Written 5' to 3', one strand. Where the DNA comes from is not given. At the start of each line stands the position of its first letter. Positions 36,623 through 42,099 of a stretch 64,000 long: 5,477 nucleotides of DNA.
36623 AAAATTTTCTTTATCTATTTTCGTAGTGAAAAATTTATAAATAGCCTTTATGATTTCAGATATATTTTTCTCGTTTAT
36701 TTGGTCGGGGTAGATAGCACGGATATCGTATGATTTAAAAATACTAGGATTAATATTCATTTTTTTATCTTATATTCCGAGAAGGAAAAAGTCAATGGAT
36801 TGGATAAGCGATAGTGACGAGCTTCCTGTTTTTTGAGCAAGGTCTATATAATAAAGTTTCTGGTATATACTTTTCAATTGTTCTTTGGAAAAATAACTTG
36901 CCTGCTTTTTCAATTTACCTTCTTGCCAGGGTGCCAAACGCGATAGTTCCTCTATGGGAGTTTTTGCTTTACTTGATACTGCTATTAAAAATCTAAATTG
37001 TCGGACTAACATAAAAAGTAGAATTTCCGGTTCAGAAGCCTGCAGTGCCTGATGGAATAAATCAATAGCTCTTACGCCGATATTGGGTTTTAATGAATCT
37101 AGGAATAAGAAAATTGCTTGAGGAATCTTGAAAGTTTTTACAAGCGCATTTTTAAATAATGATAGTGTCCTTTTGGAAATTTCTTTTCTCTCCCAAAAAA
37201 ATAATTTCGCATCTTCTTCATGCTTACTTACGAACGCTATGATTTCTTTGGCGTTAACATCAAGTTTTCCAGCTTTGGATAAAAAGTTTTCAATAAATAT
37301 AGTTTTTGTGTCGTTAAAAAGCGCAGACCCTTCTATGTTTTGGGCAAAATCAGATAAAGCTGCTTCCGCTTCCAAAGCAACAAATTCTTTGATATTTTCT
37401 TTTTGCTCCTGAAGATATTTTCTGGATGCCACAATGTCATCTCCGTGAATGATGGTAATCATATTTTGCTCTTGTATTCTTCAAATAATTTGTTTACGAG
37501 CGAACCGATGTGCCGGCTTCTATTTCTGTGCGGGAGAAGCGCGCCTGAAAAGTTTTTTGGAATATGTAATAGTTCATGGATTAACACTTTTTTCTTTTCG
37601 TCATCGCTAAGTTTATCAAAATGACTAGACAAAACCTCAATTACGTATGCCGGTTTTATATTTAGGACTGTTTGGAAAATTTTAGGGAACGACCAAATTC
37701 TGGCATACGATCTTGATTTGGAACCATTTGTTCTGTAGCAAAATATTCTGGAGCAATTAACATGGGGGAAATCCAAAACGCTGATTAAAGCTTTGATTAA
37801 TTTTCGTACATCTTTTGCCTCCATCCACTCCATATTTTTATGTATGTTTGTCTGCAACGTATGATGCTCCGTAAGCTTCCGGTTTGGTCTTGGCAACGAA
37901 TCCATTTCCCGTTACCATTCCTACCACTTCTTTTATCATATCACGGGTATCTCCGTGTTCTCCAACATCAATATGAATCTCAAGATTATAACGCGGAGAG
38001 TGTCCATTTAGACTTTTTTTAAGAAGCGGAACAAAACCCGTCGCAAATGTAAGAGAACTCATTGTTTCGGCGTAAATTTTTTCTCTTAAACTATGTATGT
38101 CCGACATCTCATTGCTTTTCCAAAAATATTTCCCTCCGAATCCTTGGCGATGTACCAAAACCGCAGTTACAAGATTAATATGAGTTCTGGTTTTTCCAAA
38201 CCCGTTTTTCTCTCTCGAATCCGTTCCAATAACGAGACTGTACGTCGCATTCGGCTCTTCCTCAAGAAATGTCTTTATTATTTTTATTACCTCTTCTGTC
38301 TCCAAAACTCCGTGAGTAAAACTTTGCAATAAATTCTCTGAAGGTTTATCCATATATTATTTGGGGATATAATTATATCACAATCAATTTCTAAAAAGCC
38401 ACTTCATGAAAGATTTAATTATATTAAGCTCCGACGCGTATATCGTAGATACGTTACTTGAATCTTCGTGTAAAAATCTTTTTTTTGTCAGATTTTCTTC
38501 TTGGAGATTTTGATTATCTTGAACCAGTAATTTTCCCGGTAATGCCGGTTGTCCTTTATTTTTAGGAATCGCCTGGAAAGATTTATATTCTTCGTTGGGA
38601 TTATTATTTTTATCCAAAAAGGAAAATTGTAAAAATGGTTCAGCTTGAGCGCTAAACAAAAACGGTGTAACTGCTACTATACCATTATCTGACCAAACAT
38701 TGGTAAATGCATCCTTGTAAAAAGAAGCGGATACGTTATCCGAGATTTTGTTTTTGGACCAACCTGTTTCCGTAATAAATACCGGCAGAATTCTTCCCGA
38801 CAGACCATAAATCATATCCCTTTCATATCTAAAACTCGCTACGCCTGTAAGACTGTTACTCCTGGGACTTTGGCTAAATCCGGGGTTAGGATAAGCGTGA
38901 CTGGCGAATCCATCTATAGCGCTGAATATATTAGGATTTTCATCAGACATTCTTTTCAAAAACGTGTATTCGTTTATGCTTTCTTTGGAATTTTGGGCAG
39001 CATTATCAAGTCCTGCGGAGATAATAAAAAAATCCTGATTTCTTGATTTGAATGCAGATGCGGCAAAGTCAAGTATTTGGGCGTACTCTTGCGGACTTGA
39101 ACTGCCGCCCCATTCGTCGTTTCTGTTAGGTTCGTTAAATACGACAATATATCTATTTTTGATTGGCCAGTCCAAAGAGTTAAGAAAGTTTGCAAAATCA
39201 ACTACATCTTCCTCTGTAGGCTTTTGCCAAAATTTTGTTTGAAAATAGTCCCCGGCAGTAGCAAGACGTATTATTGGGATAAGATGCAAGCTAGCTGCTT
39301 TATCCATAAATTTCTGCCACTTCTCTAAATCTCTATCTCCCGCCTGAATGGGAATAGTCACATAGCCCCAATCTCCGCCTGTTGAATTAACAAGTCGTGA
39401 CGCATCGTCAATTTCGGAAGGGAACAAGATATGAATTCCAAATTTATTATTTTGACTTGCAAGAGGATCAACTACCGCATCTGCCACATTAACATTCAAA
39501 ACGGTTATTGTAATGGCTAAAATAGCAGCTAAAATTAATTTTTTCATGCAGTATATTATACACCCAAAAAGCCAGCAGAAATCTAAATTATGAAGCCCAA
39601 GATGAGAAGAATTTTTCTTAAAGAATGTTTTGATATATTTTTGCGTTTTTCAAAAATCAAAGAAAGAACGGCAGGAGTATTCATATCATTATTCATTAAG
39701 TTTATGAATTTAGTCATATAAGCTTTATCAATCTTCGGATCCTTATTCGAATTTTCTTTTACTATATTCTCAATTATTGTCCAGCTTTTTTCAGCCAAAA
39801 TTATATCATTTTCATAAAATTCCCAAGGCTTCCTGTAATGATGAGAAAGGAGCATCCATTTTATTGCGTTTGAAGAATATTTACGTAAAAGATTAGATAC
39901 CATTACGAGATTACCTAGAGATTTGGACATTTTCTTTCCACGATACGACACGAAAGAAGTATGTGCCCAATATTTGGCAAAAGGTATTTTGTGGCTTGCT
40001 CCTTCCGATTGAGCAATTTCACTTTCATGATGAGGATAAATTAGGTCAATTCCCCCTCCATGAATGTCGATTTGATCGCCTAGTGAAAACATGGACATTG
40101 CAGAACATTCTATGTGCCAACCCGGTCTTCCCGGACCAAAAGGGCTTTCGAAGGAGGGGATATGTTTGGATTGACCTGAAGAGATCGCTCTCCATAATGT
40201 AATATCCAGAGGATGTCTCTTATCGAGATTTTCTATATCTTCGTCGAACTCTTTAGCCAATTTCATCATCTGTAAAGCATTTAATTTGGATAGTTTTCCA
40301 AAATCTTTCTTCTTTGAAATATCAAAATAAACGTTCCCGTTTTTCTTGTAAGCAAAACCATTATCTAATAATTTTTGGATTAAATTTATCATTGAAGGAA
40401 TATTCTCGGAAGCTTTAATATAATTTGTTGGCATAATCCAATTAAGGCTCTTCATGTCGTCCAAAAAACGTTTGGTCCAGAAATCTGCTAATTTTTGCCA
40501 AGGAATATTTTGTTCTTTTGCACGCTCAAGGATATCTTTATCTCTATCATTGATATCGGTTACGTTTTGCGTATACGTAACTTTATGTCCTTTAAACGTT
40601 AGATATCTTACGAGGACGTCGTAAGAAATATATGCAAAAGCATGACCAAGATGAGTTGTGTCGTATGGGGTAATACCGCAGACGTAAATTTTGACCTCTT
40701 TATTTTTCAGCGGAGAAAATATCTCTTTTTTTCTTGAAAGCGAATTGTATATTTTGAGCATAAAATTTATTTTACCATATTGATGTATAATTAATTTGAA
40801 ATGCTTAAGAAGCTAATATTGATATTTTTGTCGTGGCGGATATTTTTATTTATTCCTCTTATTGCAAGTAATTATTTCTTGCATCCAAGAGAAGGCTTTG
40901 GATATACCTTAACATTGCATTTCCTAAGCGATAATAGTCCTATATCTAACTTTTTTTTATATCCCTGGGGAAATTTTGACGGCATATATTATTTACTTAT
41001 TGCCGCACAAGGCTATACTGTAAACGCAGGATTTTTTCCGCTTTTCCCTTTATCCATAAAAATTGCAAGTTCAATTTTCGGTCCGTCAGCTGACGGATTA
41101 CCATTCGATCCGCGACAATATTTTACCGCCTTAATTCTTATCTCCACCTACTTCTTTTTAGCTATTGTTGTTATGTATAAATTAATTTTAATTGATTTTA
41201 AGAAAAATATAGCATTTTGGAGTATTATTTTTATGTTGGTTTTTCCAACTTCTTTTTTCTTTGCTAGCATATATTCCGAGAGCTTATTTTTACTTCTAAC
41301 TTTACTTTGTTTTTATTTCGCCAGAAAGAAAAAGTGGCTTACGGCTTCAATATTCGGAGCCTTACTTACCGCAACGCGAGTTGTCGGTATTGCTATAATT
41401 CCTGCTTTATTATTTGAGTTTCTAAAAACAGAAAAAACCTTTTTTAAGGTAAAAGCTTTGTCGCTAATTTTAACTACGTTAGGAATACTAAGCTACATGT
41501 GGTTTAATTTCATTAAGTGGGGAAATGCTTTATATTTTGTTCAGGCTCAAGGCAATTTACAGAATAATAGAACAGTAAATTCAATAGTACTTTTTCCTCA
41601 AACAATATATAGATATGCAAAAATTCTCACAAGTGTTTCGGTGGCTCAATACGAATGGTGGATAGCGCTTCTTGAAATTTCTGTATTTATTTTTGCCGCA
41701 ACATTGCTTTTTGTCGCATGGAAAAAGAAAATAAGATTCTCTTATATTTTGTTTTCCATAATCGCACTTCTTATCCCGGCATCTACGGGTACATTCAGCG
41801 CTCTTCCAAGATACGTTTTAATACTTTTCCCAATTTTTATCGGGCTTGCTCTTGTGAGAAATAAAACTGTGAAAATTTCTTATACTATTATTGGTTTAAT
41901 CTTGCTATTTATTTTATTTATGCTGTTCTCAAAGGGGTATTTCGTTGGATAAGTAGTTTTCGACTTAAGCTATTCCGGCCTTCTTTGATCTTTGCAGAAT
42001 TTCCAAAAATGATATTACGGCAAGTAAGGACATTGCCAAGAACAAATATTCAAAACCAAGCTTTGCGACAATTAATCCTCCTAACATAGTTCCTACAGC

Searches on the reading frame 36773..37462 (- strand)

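Call 38: search_protein_families(library=pfam, proteins=[window:36773-37462:-], max_evalue=0.001)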
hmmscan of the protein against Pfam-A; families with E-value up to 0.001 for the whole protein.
window:36773-37462:- (230 aa): 1 family
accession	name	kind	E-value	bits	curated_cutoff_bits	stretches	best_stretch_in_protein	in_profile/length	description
PF21694.2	DNA_pol3_delta_C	-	8.7e-11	42.3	27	1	115-216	2-109/121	DNA polymerase III delta subunit, C-terminal domain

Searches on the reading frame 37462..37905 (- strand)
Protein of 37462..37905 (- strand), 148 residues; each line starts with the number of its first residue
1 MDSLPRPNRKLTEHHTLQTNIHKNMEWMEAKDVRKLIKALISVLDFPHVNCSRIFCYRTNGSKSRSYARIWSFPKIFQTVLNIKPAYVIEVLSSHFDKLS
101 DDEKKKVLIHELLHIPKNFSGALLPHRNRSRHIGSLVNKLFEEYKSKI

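Call 38: search_protein_families(library=pfam, proteins=[window:37462-37905:-], max_evalue=0.001)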
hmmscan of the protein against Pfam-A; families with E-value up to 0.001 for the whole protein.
window:37462-37905:- (148 aa): 1 family
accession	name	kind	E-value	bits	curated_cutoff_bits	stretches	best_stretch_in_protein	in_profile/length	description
PF18894.6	PhageMetallopep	-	1.3e-24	87.2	23.7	1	25-126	1-110/134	Putative phage metallopeptidase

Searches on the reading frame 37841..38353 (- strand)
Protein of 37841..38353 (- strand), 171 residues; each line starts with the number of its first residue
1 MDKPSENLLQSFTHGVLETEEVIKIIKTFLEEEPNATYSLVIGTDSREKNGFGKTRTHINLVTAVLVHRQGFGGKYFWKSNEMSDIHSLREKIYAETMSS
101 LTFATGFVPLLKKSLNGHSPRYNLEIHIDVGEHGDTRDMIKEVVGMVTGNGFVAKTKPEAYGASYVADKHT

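Call 38: search_protein_families(library=pfam, proteins=[window:37841-38353:-], max_evalue=0.001)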
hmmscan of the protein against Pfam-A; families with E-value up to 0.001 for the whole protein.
window:37841-38353:- (171 aa): 1 family
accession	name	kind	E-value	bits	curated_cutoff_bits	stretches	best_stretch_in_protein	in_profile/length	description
PF04308.18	RNaseH_like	-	4.4e-45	153.6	25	1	21-171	1-144/145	Ribonuclease H-like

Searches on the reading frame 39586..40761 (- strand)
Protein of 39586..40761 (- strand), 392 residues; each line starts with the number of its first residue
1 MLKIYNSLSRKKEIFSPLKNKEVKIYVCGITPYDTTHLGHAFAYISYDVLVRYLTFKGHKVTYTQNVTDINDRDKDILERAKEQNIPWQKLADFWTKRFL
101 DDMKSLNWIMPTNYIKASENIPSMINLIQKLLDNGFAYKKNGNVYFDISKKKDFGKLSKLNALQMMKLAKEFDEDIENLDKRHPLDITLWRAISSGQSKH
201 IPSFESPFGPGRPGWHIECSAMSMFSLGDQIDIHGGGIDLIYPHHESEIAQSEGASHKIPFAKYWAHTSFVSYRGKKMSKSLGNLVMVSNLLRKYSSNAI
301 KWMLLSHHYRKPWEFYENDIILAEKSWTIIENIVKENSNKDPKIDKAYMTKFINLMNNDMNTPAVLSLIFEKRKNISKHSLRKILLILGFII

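Call 30: search_protein_families(library=pfam, proteins=[window:39586-40761:-], max_evalue=0.001)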
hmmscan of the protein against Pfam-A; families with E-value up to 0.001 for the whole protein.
window:39586-40761:- (392 aa): 5 families
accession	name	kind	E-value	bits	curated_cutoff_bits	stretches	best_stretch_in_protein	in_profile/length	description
PF01406.26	tRNA-synt_1e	-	3.7e-102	342.2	27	1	15-322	2-298/301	tRNA synthetases class I (C) catalytic domain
PF09334.17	tRNA-synt_1g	-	6.5e-16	58.5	20.1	2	34-152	12-128/391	tRNA synthetases class I (M)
PF00133.28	tRNA-synt_1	-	3.5e-12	46.3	22.7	1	232-309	330-407/414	tRNA synthetases class I (I, L, M and V)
PF01921.24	tRNA-synt_1f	-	1e-05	25.1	27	1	273-346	278-352/360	tRNA synthetases class I (K)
PF09190.17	DALR_2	-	0.00012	22.9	22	1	351-378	1-28/57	DALR domain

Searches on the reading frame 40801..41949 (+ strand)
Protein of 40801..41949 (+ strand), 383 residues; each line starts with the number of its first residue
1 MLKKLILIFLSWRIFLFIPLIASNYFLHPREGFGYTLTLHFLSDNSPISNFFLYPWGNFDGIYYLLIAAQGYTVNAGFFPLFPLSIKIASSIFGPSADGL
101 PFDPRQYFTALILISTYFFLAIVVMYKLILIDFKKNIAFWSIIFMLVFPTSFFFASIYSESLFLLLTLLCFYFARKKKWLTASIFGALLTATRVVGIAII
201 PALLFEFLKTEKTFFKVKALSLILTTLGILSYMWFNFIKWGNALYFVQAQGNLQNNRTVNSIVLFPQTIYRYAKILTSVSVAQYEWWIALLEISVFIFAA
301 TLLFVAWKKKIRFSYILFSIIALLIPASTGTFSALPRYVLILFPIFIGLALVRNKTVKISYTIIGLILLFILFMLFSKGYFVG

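Call 30: search_protein_families(library=pfam, proteins=[window:40801-41949:+], max_evalue=0.001)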
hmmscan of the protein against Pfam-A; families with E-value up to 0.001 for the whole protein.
window:40801-41949:+ (383 aa): 1 family
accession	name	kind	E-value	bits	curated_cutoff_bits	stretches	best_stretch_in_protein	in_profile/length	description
PF04188.19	Mannosyl_trans2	-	3.1e-08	33.9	22.4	1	56-209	58-215/443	Mannosyltransferase (PIG-V)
